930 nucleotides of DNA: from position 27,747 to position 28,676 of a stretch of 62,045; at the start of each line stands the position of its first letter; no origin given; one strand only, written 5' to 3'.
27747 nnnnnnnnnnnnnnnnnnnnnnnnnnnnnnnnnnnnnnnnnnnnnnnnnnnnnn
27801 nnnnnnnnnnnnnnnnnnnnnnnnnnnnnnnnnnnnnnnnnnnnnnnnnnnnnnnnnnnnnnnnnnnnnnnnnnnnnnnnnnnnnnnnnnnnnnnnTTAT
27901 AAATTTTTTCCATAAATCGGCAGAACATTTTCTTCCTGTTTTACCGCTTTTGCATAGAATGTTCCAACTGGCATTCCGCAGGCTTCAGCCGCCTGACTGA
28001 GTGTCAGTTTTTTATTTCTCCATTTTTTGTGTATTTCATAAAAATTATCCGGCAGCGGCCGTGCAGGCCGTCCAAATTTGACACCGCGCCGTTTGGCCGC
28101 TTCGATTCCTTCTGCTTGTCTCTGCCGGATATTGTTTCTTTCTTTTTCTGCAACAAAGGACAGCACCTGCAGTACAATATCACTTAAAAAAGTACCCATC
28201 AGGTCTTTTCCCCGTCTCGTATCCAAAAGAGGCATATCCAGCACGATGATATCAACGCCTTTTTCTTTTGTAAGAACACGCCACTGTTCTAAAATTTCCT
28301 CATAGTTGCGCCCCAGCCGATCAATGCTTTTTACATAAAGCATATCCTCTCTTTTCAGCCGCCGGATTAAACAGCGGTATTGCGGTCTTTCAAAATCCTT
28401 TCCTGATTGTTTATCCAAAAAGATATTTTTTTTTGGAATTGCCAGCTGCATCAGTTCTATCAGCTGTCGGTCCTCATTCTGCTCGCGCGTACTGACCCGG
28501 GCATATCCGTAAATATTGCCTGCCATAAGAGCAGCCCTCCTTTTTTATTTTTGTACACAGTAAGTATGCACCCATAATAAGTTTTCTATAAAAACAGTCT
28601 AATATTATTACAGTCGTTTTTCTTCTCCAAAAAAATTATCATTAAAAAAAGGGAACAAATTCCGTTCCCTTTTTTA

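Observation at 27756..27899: Candidate invertible promoter (phase-variation switch) between a small serine recombinase and a roughly 950-aa SLH/beta-helix surface-protein gene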

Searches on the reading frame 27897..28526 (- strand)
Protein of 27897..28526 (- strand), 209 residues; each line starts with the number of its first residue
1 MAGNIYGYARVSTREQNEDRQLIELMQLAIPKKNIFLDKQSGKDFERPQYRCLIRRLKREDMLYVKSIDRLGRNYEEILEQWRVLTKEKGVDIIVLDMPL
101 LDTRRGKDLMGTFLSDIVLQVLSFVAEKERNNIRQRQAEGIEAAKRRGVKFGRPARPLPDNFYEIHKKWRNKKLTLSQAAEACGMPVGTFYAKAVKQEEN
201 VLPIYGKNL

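Call 5: search_protein_families(library=pfam, proteins=[window:27897-28526:-])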
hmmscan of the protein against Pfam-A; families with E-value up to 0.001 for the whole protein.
window:27897-28526:- (209 aa): 1 family
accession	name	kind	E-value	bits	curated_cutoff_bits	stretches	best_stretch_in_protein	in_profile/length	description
PF00239.26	Resolvase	-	6e-30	104.7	23.3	1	5-149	1-144/145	Resolvase, N terminal domain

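Call 6: find_encoding_contigs(protein=window:27897-28526:-, flank=3000, max_places=10)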
Protein window:27897-28526:- (209 aa): no gene with exactly this product is on record in the collection.

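Call 8: find_homologous_proteins(query=window:27897-28526:-, max_evalue=1e-20)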
Query window:27897-28526:- (209 aa): 8000 proteins with E <= 1e-20 among 8000 candidates; the best 120 are listed.
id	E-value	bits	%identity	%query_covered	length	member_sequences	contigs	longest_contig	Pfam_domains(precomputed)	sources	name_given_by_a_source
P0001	1.4e-132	458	99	100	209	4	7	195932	PF00239.27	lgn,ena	-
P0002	7.9e-114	396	72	91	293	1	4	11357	PF00239.27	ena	-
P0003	2.2e-104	365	78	95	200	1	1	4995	PF00239.27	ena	-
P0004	3.5e-104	365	67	95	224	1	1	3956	PF00239.27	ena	-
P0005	2.1e-103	362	81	95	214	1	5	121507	PF00239.27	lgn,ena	-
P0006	7.5e-103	360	81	94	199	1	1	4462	PF00239.27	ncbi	-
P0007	1.1e-102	360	82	93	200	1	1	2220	PF00239.27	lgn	-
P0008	1.9e-102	359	78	94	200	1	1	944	PF00239.27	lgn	-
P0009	2.3e-102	359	79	94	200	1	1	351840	PF00239.27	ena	-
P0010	4.7e-102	358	80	96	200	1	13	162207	PF00239.27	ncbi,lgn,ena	-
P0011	5.1e-102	358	80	96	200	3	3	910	PF00239.27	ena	-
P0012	6.1e-102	357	80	93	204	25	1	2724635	PF00239.27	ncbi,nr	ncbi:recombinase family protein [Lawsonibacter sp. OA9]|nr:recombinase family protein [Lawsonibacter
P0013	6.2e-102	357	77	96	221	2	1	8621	PF00239.27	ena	-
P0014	6.8e-102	357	80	94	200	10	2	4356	PF00239.27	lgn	-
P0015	7.7e-102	357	78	95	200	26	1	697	PF00239.27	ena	-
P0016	8.4e-102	357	78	95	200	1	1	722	PF00239.27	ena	-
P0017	8.5e-102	357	81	94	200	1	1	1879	PF00239.27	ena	-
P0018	8.9e-102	357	78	94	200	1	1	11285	PF00239.27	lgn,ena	-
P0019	1.0e-101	357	78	95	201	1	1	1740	PF00239.27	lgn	-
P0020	1.0e-101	357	77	95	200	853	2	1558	PF00239.27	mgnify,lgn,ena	mgnify:FL=1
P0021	1.2e-101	356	80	95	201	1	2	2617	PF00239.27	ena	-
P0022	1.4e-101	356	77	95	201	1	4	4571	PF00239.27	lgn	-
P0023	1.5e-101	356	78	95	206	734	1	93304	PF00239.27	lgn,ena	-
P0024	1.5e-101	356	80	94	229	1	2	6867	PF00239.27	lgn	-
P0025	1.7e-101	356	79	96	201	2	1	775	PF00239.27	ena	-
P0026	1.9e-101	356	79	95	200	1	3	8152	PF00239.27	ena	-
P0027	1.9e-101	356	79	93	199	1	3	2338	PF00239.27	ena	-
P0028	2.2e-101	356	79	94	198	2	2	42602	PF00239.27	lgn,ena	-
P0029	2.3e-101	356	78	94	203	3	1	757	PF00239.27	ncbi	-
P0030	2.3e-101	356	78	95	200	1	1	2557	PF00239.27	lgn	-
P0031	2.4e-101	356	79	94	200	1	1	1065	PF00239.27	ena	-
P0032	2.5e-101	355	76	96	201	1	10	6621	PF00239.27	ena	-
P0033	2.5e-101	355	77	95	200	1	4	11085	PF00239.27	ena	-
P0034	2.6e-101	355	79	93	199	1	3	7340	PF00239.27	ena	-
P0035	2.6e-101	355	78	95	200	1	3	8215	PF00239.27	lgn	-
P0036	2.7e-101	355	78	95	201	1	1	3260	PF00239.27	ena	-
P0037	2.8e-101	355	78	95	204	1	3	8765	PF00239.27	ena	-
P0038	2.9e-101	355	77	96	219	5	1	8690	PF00239.27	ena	-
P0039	3.0e-101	355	80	93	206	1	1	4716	PF00239.27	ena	-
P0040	3.3e-101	355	77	96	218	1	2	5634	PF00239.27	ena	-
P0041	3.3e-101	355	77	96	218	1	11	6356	PF00239.27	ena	-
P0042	3.3e-101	355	77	96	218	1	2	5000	PF00239.27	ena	-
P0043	3.4e-101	355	77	94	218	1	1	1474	PF00239.27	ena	-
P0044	3.5e-101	355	78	95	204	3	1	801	PF00239.27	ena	-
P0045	3.5e-101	355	79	93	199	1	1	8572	PF00239.27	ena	-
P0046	3.5e-101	355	79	93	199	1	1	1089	PF00239.27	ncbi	-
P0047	3.6e-101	355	78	93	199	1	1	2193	PF00239.27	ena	-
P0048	3.6e-101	355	77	94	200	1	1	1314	PF00239.27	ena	-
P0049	3.8e-101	355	77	95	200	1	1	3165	PF00239.27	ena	-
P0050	3.9e-101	355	77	95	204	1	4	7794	PF00239.27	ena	-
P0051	4.0e-101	355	77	96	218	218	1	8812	PF00239.27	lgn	-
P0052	4.1e-101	355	77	95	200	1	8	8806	PF00239.27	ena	-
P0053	4.2e-101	355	77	98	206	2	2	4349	PF00239.27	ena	-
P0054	4.3e-101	355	79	93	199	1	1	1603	PF00239.27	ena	-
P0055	4.5e-101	355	79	95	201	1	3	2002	PF00239.27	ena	-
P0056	4.5e-101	355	81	94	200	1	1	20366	PF00239.27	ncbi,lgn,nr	ncbi:MAG: recombinase family protein [Firmicutes bacterium]|nr:recombinase family protein [Bacillota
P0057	4.6e-101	355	81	94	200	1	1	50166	PF00239.27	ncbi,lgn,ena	-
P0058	4.8e-101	355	77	96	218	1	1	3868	PF00239.27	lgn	-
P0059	4.9e-101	355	77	95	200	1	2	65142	PF00239.27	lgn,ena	-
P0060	5.0e-101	354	79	95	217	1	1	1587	PF00239.27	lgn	-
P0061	5.2e-101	354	77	95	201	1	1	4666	PF00239.27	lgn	-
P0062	5.2e-101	354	77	94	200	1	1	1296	PF00239.27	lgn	-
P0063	5.2e-101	354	80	94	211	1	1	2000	PF00239.27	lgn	-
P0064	5.3e-101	354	77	94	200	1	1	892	PF00239.27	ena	-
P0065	5.4e-101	354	79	95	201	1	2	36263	PF00239.27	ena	-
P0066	5.5e-101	354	77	95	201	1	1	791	PF00239.27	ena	-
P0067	5.6e-101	354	79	94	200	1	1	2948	PF00239.27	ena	-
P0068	5.9e-101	354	78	95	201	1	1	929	PF00239.27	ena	-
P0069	6.1e-101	354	79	95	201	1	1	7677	PF00239.27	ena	-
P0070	6.3e-101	354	76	96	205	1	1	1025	PF00239.27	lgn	-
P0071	6.4e-101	354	80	96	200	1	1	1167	PF00239.27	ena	-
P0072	6.5e-101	354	77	95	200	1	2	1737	PF00239.27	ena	-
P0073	6.7e-101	354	79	95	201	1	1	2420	PF00239.27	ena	-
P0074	6.8e-101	354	79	94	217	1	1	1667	PF00239.27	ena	-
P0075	7.0e-101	354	78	95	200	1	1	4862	PF00239.27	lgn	-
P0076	7.0e-101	354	80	94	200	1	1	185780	PF00239.27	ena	-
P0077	7.0e-101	354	81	93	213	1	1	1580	PF00239.27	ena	-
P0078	7.1e-101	354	78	93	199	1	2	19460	PF00239.27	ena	-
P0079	7.1e-101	354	79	94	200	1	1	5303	PF00239.27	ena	-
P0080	7.1e-101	354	80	94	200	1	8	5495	PF00239.27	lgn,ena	-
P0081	7.2e-101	354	77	94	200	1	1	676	PF00239.27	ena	-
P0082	7.3e-101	354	78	95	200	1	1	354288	PF00239.27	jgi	jgi:DNA invertase Pin-like site-specific DNA recombinase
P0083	7.5e-101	354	77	95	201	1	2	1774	PF00239.27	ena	-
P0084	7.6e-101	354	77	95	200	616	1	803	PF00239.27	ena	-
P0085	7.8e-101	354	79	94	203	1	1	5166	PF00239.27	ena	-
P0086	8.3e-101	354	79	95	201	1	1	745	PF00239.27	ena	-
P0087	8.5e-101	354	79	93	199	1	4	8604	PF00239.27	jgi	-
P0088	8.8e-101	354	77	95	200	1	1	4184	PF00239.27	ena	-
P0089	9.1e-101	354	79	93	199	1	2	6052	PF00239.27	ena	-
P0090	9.1e-101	354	77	94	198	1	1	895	PF00239.27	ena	-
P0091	9.1e-101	354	78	93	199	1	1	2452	PF00239.27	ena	-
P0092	9.3e-101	354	79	93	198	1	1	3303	PF00239.27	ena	-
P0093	9.3e-101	354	77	95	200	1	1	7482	PF00239.27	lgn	-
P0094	9.5e-101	354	77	95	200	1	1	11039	PF00239.27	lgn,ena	-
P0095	9.6e-101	354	79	94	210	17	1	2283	PF00239.27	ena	-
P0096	9.8e-101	354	76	95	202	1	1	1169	PF00239.27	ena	-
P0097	9.9e-101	354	80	94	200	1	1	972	PF00239.27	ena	-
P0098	1.0e-100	354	80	94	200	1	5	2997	PF00239.27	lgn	-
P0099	1.0e-100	353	79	93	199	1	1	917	PF00239.27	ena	-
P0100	1.1e-100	353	79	95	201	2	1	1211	PF00239.27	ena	-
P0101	1.1e-100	353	80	94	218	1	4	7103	PF00239.27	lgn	-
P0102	1.1e-100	353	79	95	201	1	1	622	PF00239.27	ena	-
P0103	1.1e-100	353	78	96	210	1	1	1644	PF00239.27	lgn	-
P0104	1.1e-100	353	80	95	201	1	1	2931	PF00239.27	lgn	-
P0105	1.1e-100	353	76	94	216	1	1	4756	PF00239.27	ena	-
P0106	1.1e-100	353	79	95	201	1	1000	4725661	PF00239.27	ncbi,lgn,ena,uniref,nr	ncbi:recombinase family protein [Flavonifractor plautii]|uniref:Recombinase family protein n=1 Tax=F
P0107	1.2e-100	353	77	95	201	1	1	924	PF00239.27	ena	-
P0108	1.2e-100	353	79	95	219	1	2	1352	PF00239.27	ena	-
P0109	1.2e-100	353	79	95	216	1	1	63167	PF00239.27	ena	-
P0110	1.2e-100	353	79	95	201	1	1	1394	PF00239.27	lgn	-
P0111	1.2e-100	353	79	95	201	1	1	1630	PF00239.27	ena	-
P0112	1.3e-100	353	77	95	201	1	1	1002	PF00239.27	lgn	-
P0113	1.3e-100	353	78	93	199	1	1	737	PF00239.27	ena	-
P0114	1.3e-100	353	79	96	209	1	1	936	PF00239.27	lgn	-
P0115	1.4e-100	353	78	95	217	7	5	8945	PF00239.27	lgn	-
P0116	1.5e-100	353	77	95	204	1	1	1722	PF00239.27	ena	-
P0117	1.6e-100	353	79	95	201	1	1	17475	PF00239.27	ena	-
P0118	1.6e-100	353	79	95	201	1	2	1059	PF00239.27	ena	-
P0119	1.6e-100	353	79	95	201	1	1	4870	PF00239.27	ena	-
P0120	1.6e-100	353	79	95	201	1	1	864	PF00239.27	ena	-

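Call 9: find_encoding_contigs(protein=P0001, flank=3000, max_places=10)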
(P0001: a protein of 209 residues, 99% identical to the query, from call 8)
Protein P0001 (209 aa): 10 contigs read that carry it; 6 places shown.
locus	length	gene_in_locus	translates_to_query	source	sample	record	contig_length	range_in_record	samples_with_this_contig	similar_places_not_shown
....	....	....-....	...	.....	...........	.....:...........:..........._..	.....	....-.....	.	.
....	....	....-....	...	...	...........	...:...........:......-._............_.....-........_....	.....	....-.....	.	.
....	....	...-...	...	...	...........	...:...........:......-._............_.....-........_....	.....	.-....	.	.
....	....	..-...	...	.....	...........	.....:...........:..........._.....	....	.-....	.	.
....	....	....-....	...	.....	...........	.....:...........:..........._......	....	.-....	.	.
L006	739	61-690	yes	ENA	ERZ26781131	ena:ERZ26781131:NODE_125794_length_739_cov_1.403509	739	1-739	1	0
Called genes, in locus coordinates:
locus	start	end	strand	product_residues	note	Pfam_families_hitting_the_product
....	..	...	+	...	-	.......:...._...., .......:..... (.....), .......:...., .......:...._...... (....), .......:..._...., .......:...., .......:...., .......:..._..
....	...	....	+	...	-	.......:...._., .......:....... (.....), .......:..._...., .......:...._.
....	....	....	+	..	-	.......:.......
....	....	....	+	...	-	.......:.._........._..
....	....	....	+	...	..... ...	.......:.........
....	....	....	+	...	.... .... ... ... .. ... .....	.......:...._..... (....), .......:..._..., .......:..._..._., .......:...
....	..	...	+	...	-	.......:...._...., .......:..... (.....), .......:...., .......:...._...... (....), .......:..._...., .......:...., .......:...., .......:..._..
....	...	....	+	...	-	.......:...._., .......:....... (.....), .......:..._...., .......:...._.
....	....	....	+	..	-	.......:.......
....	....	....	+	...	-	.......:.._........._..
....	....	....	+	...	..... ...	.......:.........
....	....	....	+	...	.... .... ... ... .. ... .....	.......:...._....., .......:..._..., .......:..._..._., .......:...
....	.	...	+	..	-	?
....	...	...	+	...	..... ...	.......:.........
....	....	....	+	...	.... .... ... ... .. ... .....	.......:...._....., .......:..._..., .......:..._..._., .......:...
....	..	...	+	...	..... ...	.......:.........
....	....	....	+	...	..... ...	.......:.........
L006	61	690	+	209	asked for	PF00239:Resolvase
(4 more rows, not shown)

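Call 16: find_related_loci(query=A2, collection=genome_contigs, flank=4000)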
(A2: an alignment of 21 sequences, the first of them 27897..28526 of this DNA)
Query A2 (209 aa) in genome_contigs; peptide patterns used: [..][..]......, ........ (x = any residue, [..] = any of these).
600 stretches matched a pattern (row limit reached: there are more); 551 encode a relative of the query (tblastn E <= 1e-3); the best 80 are kept; 80 distinct loci.
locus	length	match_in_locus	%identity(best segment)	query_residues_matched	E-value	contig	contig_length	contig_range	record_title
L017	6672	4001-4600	80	1-200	3e-109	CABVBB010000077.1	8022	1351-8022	MAG TPA_asm: uncultured Peptococcaceae bacterium isolate MGYG-HGUT-04556 genome assembly, contig: GUT_GENOME282991_77, w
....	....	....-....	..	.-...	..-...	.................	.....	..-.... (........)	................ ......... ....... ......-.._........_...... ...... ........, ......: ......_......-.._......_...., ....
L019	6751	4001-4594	77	1-198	1e-106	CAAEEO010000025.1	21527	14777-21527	MAG TPA_asm: uncultured Oscillospiraceae bacterium, isolate HGM13010, WGS project CAAEEO010000000 data, contig: ERS39652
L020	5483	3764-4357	77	1-198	1e-105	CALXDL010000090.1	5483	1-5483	MAG: uncultured Oscillospiraceae bacterium isolate E14__bin99 genome assembly, contig: E14__k127_3740822, whole genome s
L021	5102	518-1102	78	4-198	1e-105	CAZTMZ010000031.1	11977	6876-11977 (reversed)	MAG TPA_asm: uncultured Eubacteriales bacterium isolate SRP225648_co1_481 genome assembly, contig: NODE_13587_length_119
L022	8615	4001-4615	75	4-209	2e-105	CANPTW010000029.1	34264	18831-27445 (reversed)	MAG TPA_asm: uncultured Oscillibacter sp. isolate SRR15730538_bin.77_metawrap_v1.3_MAG genome assembly, contig: NODE.176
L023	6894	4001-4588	79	6-201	5e-105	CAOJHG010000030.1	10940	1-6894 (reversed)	MAG TPA_asm: uncultured Oscillibacter sp. isolate SRR15604491_bin.51_metawrap_v1.3_MAG genome assembly, contig: NODE.568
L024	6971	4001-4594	76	3-200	5e-105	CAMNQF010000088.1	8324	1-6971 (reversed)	MAG: uncultured bacterium isolate SRR19792995_bin.17_metawrap_v1.3_MAG genome assembly, contig: ERZ12290371_7311, whole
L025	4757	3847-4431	78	4-198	4e-105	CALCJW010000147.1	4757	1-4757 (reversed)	MAG TPA_asm: uncultured Clostridia bacterium isolate ERR1600602_bin.57_CONCOCT_v1.1_MAG genome assembly, contig: ERZ1311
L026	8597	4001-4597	76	3-201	6e-105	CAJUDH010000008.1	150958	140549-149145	MAG TPA_asm: uncultured Lachnospiraceae bacterium isolate MGBC129914 genome assembly, contig: MGBC129914.8, whole genome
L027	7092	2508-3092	78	4-198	2e-104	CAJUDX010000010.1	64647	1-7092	MAG TPA_asm: uncultured Lachnospiraceae bacterium isolate MGBC131995 genome assembly, contig: MGBC131995.10, whole genom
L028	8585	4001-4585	78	6-200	3e-104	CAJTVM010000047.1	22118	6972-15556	MAG TPA_asm: uncultured Oscillospiraceae bacterium isolate MGBC113841 genome assembly, contig: MGBC113841.47, whole geno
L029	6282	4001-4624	73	3-208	6e-104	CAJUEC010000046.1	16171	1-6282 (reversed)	MAG TPA_asm: uncultured Oscillospiraceae bacterium isolate MGBC116682 genome assembly, contig: MGBC116682.46, whole geno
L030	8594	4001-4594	76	4-201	2e-103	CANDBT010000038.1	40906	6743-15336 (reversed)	MAG TPA_asm: uncultured bacterium isolate ERR6760060_bin.77_metawrap_v1.3_MAG genome assembly, contig: ERZ12802922.1135,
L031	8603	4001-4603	73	1-201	3e-103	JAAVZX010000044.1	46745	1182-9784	MAG: Oscillibacter sp. isolate ABMPRH_166_1 k141_853429, whole genome shotgun sequence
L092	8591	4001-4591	72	4-200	6e-96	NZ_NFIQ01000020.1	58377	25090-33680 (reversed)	Flavonifractor sp. An306 An306_contig_20, whole genome shotgun sequence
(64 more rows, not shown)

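Call 22: search_protein_families(library=ncbifam, proteins=[window:27897-28526:-], max_evalue=0.001)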
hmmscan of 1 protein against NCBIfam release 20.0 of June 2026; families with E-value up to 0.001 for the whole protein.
window:27897-28526:- (209 aa): 5 families
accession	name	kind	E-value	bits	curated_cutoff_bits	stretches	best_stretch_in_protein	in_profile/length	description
NF041201.1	recomb_XisF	equivalog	1.4e-14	53.9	375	1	5-148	1-140/465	fdxN element excision recombinase XisF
NF009949.0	PRK13413.1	equivalog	6e-13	48.9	272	1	5-168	2-161/203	master DNA invertase Mpi family serine-type recombinase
NF047344.1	SCCmet_CcrA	equivalog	2.4e-06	26.9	700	1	6-148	5-146/442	cassette chromosome recombinase CcrA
NF033518.0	transpos_IS607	equivalog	3.3e-06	26.8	110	1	4-97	55-153/187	IS607 family transposase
NF049883.1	resolv_YneB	equivalog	0.00062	19.3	175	1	8-147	5-145/211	YneB family resolvase-like protein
